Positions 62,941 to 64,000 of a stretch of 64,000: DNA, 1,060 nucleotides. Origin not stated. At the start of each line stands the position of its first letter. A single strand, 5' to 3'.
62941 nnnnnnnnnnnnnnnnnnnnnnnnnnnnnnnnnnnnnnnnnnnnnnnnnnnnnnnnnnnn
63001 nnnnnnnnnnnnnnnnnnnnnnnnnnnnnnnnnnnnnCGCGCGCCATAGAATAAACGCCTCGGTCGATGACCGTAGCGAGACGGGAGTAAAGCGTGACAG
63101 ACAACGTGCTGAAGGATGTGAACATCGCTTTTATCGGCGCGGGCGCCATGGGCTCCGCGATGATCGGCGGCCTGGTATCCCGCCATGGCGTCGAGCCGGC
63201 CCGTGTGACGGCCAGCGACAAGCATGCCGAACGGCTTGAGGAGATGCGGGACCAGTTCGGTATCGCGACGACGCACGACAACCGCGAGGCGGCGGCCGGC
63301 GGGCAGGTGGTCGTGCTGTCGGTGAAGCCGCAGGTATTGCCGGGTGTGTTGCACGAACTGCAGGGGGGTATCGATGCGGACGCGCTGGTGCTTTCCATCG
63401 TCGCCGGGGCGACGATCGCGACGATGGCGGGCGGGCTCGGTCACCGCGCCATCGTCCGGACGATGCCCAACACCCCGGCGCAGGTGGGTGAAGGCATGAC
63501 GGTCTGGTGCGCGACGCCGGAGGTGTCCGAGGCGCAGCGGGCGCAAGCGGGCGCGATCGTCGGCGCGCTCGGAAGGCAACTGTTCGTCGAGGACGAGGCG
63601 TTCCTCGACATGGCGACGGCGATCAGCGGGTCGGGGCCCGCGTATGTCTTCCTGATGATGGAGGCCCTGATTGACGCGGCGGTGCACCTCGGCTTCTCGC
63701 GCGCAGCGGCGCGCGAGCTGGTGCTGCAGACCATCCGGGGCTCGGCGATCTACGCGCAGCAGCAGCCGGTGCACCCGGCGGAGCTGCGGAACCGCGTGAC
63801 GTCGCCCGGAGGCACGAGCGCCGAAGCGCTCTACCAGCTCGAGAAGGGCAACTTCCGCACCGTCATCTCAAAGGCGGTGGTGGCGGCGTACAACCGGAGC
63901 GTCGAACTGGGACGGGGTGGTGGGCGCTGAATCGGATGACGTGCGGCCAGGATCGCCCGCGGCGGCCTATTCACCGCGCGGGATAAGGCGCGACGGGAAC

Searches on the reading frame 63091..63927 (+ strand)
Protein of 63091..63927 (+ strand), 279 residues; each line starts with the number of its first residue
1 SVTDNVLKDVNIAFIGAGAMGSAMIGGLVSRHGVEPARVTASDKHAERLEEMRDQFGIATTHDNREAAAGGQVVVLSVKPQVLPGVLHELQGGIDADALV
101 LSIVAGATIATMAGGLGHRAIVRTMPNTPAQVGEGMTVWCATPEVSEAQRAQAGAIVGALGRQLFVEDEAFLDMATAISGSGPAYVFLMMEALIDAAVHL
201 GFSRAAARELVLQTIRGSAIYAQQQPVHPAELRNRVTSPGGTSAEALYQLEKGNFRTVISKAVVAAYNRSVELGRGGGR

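Call 29: search_protein_families(library=pfam, proteins=[window:63091-63927:+], max_evalue=0.01)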
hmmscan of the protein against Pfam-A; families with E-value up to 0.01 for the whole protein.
window:63091-63927:+ (279 aa): 7 families
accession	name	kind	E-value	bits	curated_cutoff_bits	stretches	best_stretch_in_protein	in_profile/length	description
PF14748.11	P5CR_dimer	-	9e-38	129.2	25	1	169-273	1-105/105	Pyrroline-5-carboxylate reductase dimerisation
PF03807.23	F420_oxidored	-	4.8e-19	69.2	21.6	1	12-106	2-94/94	NADP oxidoreductase coenzyme F420-dependent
PF03446.21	NAD_binding_2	-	9e-06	26.2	21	1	11-80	1-65/161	NAD binding domain of 6-phosphogluconate dehydrogenase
PF02558.23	ApbA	-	9.8e-05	22.4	22.2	1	12-144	1-130/150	Ketopantoate reductase PanE/ApbA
PF01210.29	NAD_Gly3P_dh_N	-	0.00021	21.7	23.1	1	12-107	2-106/158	NAD-dependent glycerol-3-phosphate dehydrogenase N-terminus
PF01408.29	GFO_IDH_MocA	-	0.007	17.5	24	0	10-76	1-66/120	Oxidoreductase family, NAD-binding Rossmann fold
PF03435.24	Sacchrp_dh_NADP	-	0.0093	16.7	25.1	0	12-56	1-43/129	Saccharopine dehydrogenase NADP binding domain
